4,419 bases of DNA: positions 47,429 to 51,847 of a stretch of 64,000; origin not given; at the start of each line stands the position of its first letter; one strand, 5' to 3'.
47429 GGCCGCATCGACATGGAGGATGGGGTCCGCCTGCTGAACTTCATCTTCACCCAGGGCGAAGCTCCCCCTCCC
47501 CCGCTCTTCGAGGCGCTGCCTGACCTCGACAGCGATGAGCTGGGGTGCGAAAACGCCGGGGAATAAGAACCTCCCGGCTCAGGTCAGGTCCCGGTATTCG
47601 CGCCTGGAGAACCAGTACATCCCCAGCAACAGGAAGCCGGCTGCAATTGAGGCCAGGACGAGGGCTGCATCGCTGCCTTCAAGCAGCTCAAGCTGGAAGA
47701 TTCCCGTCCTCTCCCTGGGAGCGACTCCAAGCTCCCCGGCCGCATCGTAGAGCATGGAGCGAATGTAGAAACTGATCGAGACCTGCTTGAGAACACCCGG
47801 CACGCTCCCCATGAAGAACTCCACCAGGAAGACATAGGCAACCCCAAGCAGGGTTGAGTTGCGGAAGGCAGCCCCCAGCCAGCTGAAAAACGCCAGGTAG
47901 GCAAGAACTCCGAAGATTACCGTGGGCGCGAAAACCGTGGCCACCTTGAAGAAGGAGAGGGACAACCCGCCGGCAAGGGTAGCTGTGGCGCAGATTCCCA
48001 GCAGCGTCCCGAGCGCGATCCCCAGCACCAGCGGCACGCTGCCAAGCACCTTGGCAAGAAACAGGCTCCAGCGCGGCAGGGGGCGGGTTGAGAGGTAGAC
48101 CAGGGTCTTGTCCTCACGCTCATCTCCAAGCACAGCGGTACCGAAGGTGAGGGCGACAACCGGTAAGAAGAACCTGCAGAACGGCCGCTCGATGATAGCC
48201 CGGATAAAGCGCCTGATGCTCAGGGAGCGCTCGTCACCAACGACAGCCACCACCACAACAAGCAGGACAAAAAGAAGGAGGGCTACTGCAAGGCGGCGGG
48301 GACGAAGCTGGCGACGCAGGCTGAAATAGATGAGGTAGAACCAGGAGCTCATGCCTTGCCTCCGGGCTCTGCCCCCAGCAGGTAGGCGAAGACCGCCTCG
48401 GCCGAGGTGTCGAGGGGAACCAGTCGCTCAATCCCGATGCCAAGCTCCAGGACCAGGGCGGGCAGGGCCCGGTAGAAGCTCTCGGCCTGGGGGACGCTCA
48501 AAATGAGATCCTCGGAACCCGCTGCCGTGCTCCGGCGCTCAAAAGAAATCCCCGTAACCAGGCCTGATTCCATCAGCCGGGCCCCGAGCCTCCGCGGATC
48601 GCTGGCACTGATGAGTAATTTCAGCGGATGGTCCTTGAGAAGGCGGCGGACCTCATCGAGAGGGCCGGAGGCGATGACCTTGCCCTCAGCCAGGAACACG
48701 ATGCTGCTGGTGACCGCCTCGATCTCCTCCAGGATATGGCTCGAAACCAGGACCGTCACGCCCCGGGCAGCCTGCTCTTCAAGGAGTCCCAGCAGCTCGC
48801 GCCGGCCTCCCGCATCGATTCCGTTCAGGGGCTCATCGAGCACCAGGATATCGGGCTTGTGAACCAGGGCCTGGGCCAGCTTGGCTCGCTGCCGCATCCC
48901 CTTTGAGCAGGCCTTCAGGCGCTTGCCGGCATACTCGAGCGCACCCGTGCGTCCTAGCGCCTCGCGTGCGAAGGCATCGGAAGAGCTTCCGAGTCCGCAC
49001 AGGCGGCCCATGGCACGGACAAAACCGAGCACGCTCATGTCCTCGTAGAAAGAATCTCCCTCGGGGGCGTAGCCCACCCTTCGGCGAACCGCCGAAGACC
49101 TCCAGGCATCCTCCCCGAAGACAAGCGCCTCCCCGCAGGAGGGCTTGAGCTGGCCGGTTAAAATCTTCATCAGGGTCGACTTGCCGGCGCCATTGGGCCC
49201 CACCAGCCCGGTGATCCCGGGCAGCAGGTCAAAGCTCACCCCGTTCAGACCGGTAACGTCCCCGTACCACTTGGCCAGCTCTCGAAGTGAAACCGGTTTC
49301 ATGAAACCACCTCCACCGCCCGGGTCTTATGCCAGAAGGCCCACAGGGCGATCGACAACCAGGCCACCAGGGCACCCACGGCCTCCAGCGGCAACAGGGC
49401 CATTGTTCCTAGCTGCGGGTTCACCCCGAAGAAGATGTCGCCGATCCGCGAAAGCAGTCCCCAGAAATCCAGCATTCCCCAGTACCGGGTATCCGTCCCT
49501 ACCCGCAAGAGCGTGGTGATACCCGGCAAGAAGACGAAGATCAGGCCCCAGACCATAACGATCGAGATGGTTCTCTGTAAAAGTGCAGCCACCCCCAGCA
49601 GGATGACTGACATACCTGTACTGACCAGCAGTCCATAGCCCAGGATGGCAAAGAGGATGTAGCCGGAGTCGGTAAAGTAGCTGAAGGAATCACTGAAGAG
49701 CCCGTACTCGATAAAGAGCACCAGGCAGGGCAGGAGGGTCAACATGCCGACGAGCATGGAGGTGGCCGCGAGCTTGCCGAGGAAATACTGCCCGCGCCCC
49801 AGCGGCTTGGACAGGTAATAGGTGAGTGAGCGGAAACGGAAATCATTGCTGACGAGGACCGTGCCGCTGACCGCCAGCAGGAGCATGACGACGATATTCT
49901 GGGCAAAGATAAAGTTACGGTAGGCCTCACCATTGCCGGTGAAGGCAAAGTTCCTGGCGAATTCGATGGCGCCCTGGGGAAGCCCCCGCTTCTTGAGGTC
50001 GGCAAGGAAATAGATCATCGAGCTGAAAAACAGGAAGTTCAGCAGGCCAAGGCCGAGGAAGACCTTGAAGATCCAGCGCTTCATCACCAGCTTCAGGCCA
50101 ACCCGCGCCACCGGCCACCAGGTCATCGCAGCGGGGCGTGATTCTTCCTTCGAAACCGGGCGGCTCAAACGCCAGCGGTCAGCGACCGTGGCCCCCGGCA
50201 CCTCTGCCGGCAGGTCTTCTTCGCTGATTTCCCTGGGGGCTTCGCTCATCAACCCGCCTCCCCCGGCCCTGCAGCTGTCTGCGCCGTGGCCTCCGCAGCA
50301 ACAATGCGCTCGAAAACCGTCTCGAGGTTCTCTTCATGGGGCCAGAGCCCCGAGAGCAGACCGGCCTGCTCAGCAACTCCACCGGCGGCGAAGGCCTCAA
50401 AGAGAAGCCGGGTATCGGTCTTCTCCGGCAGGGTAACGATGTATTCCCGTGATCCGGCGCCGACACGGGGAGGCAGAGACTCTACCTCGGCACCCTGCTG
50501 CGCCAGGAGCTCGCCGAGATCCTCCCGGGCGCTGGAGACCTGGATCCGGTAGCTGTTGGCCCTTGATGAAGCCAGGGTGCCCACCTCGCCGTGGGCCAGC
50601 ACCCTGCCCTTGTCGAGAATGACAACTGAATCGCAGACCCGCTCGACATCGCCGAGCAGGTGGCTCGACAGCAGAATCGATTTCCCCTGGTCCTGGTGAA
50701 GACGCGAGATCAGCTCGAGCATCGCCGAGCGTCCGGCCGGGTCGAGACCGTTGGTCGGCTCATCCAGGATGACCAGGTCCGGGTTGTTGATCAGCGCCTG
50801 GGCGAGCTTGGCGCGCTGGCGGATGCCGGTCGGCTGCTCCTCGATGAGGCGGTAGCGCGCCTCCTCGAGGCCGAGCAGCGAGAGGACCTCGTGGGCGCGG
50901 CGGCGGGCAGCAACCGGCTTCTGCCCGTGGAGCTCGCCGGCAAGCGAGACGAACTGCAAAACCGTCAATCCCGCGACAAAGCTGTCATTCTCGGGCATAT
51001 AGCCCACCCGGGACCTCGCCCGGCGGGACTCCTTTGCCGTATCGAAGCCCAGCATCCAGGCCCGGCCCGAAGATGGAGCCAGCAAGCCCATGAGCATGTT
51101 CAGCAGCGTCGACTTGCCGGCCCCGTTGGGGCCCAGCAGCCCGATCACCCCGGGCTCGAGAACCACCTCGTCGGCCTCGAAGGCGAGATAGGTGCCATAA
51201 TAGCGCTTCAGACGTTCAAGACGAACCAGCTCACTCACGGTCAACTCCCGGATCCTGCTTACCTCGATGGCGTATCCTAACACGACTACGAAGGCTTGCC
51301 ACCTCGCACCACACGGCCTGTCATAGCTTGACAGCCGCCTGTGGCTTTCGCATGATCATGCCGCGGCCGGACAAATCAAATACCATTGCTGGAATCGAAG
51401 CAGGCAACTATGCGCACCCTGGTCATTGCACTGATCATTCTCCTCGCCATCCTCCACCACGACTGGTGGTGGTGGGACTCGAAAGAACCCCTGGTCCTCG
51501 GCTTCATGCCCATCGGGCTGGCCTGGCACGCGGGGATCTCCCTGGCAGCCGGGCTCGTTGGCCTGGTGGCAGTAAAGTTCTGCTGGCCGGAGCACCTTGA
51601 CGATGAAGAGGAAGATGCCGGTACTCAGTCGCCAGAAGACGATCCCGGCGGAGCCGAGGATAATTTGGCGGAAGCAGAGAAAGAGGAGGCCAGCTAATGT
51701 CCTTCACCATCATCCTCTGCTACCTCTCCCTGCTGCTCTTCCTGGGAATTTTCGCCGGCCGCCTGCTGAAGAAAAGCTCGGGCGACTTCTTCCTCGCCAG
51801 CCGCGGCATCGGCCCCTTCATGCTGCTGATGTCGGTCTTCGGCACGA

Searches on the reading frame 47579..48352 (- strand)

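Call 43: search_protein_families(library=pfam, proteins=[window:47579-48352:-])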
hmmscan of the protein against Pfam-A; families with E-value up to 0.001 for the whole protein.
window:47579-48352:- (257 aa): 3 families
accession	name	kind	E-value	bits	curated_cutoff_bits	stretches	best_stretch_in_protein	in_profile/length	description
PF12679.13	ABC2_membrane_2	-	1.8e-12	47.5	27.2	1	13-251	9-281/283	ABC-2 family transporter protein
PF12730.13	ABC2_membrane_4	-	1.5e-10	41.8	27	1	23-175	20-173/179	ABC-2 family transporter protein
PF12698.13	ABC2_membrane_3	-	0.00022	20.9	31.6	1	68-183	177-284/347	ABC-2 family transporter protein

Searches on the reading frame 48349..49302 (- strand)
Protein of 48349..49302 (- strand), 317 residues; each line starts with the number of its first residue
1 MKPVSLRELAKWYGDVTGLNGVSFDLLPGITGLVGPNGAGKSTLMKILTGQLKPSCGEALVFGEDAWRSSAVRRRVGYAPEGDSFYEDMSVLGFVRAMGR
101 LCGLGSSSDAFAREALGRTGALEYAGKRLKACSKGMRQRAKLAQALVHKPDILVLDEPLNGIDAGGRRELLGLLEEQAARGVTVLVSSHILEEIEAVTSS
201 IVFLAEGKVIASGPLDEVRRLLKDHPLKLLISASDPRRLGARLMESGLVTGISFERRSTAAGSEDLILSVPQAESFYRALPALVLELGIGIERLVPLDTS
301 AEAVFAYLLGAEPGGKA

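Call 43: search_protein_families(library=pfam, proteins=[window:48349-49302:-])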
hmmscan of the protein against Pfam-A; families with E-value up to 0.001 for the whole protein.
window:48349-49302:- (317 aa): 4 families
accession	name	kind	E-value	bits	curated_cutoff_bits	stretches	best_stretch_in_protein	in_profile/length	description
PF00005.33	ABC_tran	-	3.5e-26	92.9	25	1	19-160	1-137/137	ABC transporter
PF13304.12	AAA_21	-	1.2e-12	49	27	2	133-193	239-302/304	AAA domain, putative AbiEii toxin, Type IV TA system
PF13476.12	AAA_23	-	3.4e-05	25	27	1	21-49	12-40/201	AAA domain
PF13401.12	AAA_22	-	0.00058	20.6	27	0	29-157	6-92/130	AAA domain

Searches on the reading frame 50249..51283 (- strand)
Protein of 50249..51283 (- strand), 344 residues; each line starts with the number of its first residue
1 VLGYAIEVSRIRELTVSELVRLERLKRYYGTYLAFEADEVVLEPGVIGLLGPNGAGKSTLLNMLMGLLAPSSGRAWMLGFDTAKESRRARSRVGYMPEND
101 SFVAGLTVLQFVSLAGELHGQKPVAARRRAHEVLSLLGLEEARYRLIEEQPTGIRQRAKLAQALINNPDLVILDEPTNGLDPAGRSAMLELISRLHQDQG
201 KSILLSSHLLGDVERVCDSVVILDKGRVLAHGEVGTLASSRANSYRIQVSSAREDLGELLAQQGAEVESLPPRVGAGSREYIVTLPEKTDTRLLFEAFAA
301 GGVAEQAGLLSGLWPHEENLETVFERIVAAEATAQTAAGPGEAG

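Call 44: search_protein_families(library=pfam, proteins=[window:50249-51283:-])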
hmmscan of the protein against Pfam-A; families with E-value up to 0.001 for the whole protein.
window:50249-51283:- (344 aa): 5 families
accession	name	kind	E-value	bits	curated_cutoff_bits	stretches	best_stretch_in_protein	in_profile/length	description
PF00005.33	ABC_tran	-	6.2e-29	101.8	25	1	46-178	13-137/137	ABC transporter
PF13304.12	AAA_21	-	2.4e-08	34.8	27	1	146-208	234-298/304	AAA domain, putative AbiEii toxin, Type IV TA system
PF13401.12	AAA_22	-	0.00013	22.8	27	0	45-206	6-117/130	AAA domain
PF13476.12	AAA_23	-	0.00014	23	27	1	35-65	10-40/201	AAA domain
PF13555.12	AAA_29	-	0.00016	21.8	27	1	45-72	23-50/61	P-loop containing region of AAA domain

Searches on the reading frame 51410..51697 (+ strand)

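Call 44: search_protein_families(library=pfam, proteins=[window:51410-51697:+])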
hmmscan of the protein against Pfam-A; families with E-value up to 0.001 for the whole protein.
window:51410-51697:+ (95 aa): 1 family
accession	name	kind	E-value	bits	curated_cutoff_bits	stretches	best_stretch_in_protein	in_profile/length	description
PF11755.13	DUF3311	-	9.4e-09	35.6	30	1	6-64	2-58/61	Protein of unknown function (DUF3311)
